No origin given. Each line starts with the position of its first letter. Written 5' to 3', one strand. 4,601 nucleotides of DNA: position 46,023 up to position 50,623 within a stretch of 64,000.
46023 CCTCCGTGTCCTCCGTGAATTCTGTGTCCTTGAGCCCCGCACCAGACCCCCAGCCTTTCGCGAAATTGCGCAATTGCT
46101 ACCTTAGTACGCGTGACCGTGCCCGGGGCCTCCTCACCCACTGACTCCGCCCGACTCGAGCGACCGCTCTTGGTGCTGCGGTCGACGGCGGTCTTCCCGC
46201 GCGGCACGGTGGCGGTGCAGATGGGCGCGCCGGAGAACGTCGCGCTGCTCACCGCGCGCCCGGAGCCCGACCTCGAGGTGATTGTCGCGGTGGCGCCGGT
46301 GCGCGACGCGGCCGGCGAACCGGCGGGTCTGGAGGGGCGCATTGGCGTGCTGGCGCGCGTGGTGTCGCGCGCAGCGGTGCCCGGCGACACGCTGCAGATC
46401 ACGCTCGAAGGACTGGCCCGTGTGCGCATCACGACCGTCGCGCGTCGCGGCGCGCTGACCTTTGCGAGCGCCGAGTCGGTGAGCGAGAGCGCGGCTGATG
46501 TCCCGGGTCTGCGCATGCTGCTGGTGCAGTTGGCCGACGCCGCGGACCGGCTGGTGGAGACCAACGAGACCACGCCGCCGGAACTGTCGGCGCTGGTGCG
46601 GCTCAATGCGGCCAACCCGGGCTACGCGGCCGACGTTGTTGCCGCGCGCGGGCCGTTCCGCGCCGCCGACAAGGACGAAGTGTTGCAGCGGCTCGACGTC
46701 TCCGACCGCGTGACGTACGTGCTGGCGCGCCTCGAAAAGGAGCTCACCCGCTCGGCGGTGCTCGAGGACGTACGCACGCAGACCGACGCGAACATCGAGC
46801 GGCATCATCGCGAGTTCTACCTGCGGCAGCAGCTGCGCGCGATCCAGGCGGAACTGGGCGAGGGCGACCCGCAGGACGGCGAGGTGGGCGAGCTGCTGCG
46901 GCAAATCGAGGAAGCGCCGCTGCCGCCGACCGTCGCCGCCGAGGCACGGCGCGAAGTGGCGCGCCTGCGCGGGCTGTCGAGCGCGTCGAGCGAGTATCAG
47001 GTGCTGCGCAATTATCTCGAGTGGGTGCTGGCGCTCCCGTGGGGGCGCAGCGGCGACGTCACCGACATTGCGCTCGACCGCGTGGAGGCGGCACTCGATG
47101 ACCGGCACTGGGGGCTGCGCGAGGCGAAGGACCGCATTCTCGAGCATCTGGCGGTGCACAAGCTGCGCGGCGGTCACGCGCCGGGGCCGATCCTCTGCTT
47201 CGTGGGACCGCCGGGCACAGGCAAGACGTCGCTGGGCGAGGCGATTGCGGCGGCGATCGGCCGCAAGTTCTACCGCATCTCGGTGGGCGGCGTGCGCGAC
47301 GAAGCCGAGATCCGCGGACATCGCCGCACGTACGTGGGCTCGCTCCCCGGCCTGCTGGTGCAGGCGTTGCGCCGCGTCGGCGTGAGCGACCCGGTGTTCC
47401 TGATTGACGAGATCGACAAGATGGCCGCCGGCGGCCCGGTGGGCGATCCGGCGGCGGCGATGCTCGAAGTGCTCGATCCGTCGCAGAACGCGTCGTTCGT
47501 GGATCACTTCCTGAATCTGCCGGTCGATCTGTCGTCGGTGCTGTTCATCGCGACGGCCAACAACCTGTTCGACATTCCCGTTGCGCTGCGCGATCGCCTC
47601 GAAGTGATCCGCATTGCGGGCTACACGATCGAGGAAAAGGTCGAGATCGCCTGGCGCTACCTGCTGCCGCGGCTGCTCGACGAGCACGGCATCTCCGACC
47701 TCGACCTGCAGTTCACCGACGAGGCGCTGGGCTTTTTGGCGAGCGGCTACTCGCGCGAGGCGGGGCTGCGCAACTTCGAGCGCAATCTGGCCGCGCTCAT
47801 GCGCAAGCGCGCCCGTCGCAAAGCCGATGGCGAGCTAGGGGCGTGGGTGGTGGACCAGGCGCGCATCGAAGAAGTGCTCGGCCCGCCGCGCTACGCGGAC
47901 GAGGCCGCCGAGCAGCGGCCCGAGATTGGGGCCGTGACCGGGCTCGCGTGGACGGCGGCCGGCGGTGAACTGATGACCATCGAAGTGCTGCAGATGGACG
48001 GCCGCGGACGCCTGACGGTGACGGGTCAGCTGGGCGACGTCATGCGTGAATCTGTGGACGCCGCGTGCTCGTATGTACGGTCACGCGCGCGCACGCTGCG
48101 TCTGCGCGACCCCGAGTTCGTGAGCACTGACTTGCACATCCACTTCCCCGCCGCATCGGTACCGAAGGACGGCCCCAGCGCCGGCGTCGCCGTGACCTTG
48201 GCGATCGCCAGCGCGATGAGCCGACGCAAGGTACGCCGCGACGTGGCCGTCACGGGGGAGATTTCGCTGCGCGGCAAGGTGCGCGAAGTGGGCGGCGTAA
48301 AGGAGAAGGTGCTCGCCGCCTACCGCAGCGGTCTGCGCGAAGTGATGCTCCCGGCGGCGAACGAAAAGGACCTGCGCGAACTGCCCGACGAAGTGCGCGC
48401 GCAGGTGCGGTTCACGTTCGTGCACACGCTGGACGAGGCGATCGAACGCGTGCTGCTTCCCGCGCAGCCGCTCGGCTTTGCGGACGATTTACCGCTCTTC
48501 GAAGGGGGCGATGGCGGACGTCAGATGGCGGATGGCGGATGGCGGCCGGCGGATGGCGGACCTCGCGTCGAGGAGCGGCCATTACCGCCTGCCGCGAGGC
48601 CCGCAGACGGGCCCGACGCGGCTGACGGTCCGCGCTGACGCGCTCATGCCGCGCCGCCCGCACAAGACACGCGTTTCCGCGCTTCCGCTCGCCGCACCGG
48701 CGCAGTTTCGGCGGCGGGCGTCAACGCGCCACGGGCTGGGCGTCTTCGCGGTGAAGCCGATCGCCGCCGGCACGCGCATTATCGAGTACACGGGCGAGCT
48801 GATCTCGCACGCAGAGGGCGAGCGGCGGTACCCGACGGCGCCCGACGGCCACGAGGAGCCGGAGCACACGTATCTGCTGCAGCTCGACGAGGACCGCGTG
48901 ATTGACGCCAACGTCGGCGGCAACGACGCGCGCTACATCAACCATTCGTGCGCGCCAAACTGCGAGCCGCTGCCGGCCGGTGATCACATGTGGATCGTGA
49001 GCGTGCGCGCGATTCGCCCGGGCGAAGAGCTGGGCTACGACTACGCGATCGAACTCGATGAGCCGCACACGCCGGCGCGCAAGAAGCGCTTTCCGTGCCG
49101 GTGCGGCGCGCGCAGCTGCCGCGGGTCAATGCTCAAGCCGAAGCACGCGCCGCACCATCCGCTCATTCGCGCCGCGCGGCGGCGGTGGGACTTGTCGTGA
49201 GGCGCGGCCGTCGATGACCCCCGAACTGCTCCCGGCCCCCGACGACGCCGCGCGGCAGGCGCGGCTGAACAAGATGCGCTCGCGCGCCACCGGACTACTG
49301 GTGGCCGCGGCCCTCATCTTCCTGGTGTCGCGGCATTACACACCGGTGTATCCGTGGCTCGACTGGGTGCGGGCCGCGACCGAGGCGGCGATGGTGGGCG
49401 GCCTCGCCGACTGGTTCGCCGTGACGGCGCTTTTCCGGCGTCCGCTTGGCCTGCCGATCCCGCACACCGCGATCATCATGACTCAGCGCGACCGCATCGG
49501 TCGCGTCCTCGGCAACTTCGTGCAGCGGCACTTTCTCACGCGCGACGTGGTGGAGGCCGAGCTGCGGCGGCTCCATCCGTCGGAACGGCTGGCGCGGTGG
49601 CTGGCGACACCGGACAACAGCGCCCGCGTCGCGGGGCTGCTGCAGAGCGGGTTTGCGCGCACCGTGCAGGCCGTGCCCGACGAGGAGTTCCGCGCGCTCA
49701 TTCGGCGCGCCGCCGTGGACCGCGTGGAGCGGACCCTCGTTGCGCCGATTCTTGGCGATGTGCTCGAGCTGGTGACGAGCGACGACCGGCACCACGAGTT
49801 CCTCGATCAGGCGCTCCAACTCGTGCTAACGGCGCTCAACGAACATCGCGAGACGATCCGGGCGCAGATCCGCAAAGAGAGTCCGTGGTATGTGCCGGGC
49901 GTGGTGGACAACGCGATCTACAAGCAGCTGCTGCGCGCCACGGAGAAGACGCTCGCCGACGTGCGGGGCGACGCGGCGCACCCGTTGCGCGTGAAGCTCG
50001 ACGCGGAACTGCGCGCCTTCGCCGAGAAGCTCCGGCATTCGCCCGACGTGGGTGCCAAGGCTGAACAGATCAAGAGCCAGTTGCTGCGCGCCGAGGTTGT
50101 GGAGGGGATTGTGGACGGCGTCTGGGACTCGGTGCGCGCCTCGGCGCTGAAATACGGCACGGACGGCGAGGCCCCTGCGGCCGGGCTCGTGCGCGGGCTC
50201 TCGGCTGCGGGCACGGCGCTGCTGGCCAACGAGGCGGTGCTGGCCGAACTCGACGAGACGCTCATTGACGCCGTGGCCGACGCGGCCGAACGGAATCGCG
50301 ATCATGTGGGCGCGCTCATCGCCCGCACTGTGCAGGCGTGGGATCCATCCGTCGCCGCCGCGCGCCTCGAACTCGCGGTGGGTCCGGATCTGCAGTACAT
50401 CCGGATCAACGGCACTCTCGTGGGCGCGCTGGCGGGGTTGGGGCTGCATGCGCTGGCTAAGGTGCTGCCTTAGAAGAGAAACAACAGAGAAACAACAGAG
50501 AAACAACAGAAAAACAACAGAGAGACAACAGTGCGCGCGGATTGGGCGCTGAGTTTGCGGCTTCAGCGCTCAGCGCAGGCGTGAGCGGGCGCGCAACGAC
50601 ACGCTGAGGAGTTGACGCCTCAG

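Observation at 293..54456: Window-wide strand rule for all low-complexity intergenic elements: the G/purine-rich version follows gene ends and the C/pyrimidine-rich version precedes gene starts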

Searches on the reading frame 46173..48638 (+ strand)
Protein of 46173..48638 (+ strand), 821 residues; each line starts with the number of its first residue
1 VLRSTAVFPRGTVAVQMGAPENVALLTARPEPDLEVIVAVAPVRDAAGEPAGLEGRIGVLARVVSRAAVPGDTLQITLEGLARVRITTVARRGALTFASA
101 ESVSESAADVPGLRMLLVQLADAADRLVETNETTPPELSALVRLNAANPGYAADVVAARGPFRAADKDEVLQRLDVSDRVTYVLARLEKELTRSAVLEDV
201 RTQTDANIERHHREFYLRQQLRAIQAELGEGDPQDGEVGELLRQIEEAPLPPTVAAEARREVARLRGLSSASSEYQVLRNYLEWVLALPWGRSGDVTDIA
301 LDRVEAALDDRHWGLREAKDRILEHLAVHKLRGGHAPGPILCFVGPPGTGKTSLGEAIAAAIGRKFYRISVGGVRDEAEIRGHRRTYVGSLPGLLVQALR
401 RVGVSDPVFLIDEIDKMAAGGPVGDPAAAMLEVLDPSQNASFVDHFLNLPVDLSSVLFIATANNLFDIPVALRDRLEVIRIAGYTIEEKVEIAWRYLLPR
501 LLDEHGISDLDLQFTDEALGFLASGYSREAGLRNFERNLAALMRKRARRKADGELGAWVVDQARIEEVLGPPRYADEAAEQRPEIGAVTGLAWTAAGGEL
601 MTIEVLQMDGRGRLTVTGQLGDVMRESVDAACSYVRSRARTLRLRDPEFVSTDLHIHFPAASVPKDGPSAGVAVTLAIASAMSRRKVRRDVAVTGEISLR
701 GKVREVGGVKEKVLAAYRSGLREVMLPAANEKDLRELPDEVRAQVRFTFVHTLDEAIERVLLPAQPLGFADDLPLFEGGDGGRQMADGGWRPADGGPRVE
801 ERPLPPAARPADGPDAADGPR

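Call 9: search_protein_families(library=pfam, proteins=[window:46173-48638:+])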
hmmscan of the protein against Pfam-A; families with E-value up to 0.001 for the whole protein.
window:46173-48638:+ (821 aa): 8 families
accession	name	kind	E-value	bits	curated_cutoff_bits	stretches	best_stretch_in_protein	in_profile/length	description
PF05362.19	Lon_C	-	3e-78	262.5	21.1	1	560-761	2-203/205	Lon protease (S16) C-terminal proteolytic domain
PF00004.35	AAA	-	4.5e-22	79.3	21.2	1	341-480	1-127/131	ATPase family associated with various cellular activities (AAA)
PF02190.22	LON_substr_bdg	-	1.3e-15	58.3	28.7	1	2-188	7-199/200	ATP-dependent protease La (LON) substrate-binding domain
PF22667.2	Lon_lid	-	2.3e-14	53.2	27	1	504-554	2-52/57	Lon protease AAA+ ATPase lid domain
PF13541.12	ChlI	-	1.7e-10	41.2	27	1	608-730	6-121/121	Subunit ChlI of Mg-chelatase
PF07728.20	AAA_5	-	3.6e-06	27.5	22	1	341-418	2-79/139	AAA domain (dynein-related subfamily)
PF07724.20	AAA_2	-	0.00061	20.3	27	0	342-464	7-125/166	AAA domain (Cdc48 subfamily)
PF13401.12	AAA_22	-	0.00071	20.3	27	0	340-432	7-102/130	AAA domain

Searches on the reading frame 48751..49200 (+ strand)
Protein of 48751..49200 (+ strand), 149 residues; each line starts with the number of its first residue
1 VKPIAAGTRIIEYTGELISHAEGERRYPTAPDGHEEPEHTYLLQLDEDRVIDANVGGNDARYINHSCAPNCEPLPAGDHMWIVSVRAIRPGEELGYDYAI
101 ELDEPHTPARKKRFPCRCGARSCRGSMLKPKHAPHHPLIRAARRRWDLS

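Call 59: search_protein_families(library=pfam, proteins=[window:48751-49200:+], max_evalue=0.001)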
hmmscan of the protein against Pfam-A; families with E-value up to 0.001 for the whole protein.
window:48751-49200:+ (149 aa): 1 family
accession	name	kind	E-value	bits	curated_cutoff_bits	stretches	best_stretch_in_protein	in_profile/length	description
PF00856.33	SET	-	3.2e-20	72.9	22.4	1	2-98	8-104/105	SET domain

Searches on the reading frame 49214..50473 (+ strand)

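Call 9: search_protein_families(library=pfam, proteins=[window:49214-50473:+])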
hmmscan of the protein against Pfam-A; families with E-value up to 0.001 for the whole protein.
window:49214-50473:+ (419 aa): 1 family
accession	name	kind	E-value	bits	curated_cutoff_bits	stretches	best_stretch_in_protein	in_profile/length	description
PF04286.17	DUF445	-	1.3e-94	318.6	33.8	1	57-417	2-367/368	Protein of unknown function (DUF445)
